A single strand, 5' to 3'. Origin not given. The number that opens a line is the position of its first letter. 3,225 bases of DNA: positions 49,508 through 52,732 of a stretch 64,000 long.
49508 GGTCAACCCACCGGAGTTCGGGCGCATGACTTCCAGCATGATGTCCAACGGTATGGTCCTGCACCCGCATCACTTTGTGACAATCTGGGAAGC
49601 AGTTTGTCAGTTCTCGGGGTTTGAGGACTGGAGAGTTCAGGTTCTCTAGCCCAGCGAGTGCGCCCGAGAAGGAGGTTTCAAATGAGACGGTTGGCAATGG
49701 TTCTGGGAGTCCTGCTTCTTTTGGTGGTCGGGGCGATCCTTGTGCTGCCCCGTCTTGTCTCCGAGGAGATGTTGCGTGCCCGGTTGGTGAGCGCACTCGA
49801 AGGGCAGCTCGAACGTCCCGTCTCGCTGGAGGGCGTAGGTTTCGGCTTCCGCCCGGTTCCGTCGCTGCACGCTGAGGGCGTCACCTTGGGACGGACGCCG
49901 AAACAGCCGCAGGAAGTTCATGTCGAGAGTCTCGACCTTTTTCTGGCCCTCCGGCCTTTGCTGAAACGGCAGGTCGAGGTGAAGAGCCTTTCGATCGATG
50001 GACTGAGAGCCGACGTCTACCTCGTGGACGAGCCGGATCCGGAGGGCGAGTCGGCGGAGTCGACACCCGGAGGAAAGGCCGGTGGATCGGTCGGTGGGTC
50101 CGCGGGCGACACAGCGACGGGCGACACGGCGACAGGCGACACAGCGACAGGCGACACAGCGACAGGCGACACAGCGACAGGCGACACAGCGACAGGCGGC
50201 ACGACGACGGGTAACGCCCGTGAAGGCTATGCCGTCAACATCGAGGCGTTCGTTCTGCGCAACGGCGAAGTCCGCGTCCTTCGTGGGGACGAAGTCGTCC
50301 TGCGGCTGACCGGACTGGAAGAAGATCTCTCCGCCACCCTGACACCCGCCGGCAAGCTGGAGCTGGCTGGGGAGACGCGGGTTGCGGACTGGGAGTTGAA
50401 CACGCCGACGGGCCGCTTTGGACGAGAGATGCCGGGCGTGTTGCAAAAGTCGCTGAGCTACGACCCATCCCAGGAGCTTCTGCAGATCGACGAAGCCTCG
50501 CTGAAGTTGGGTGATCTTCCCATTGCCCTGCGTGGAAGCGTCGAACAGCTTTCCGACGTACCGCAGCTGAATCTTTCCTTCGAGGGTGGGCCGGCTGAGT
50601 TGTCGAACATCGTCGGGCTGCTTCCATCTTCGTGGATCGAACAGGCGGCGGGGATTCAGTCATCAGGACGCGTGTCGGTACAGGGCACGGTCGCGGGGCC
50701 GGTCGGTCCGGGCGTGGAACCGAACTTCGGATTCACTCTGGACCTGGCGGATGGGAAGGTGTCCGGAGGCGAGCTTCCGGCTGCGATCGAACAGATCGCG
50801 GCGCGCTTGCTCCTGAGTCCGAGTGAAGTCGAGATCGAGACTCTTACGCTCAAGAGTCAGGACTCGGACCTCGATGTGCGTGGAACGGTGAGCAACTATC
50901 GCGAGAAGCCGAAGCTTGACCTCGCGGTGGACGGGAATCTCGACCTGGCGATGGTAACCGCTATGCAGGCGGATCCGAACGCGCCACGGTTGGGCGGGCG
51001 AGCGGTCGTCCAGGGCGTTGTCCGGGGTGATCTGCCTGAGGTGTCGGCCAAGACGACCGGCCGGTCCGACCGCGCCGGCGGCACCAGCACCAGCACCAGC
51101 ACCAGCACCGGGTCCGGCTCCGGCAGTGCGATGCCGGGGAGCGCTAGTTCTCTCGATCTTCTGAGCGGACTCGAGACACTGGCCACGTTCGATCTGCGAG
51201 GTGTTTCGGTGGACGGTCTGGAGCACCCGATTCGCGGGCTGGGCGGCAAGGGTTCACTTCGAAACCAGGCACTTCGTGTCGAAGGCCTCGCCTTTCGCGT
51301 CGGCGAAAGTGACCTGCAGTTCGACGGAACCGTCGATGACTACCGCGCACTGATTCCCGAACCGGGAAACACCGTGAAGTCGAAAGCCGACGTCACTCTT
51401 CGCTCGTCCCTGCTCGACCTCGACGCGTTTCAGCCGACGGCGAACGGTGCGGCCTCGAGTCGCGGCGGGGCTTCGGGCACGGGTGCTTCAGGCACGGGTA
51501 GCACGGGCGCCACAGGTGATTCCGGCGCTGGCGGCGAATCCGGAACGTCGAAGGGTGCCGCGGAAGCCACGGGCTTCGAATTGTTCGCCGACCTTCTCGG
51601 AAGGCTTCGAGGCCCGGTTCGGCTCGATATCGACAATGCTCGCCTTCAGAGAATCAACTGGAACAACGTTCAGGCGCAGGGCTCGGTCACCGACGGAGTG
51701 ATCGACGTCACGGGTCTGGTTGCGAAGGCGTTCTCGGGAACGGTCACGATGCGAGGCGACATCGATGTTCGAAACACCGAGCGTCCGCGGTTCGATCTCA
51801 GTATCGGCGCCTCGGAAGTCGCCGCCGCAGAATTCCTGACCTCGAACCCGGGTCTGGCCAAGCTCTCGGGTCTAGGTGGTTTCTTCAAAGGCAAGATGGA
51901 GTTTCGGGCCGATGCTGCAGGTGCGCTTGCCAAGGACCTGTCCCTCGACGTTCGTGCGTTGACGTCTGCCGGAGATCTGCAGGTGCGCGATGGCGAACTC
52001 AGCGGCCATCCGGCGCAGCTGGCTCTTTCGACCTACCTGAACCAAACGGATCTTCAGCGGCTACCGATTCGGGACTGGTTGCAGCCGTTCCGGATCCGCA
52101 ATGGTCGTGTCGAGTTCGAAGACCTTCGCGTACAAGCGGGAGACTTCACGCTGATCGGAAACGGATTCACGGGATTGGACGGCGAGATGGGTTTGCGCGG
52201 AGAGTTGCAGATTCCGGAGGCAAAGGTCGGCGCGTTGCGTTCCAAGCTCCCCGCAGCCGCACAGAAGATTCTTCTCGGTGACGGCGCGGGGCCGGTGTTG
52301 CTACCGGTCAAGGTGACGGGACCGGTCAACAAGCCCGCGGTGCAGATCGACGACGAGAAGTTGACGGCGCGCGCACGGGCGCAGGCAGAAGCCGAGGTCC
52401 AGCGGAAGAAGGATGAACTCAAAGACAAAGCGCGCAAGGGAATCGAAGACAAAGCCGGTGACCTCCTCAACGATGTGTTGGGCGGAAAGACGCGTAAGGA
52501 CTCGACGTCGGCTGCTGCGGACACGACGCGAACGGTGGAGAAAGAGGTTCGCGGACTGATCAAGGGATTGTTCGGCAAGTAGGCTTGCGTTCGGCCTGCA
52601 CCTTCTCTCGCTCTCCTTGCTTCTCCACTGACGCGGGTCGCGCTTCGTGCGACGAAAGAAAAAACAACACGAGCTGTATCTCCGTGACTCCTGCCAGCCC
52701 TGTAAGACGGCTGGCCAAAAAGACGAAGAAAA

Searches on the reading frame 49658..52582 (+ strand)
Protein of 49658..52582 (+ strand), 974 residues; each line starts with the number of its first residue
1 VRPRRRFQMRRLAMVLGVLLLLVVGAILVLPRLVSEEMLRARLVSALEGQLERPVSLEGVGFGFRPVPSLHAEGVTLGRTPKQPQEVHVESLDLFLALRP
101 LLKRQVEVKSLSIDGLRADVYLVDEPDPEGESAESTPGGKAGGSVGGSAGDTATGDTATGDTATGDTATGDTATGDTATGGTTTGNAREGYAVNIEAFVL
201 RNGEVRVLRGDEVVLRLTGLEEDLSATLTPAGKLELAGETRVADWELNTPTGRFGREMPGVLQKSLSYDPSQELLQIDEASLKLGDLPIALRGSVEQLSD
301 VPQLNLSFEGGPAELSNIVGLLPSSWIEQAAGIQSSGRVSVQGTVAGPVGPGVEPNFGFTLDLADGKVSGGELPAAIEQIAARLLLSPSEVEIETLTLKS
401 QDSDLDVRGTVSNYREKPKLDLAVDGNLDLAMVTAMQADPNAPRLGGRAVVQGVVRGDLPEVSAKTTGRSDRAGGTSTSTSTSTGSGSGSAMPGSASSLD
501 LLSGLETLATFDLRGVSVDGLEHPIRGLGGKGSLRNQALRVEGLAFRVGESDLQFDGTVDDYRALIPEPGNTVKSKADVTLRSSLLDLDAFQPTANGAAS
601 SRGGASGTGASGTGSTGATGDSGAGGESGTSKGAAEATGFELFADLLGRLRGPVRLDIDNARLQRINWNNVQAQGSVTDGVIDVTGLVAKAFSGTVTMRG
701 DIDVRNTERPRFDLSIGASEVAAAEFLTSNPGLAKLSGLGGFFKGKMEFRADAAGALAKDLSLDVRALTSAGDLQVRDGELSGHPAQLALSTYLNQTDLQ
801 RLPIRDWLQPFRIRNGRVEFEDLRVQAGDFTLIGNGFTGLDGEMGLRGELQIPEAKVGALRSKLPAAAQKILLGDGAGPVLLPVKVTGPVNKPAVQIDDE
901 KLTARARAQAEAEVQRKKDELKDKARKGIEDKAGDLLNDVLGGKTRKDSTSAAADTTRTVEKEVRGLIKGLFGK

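Call 47: search_protein_families(library=pfam, proteins=[window:49658-52582:+], max_evalue=0.0001)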
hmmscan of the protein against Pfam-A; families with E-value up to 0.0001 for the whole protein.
window:49658-52582:+ (974 aa): 3 families
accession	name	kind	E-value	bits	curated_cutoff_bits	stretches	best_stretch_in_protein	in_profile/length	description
PF05170.20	AsmA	-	5e-17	62.4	29.8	1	12-123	8-120/607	AsmA family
PF13116.12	YhdP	-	5.4e-11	41.6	46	1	9-128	12-126/1224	YhdP protein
PF05359.17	DUF748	-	5.5e-06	25.1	50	1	6-121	11-120/1037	Domain of Unknown Function (DUF748)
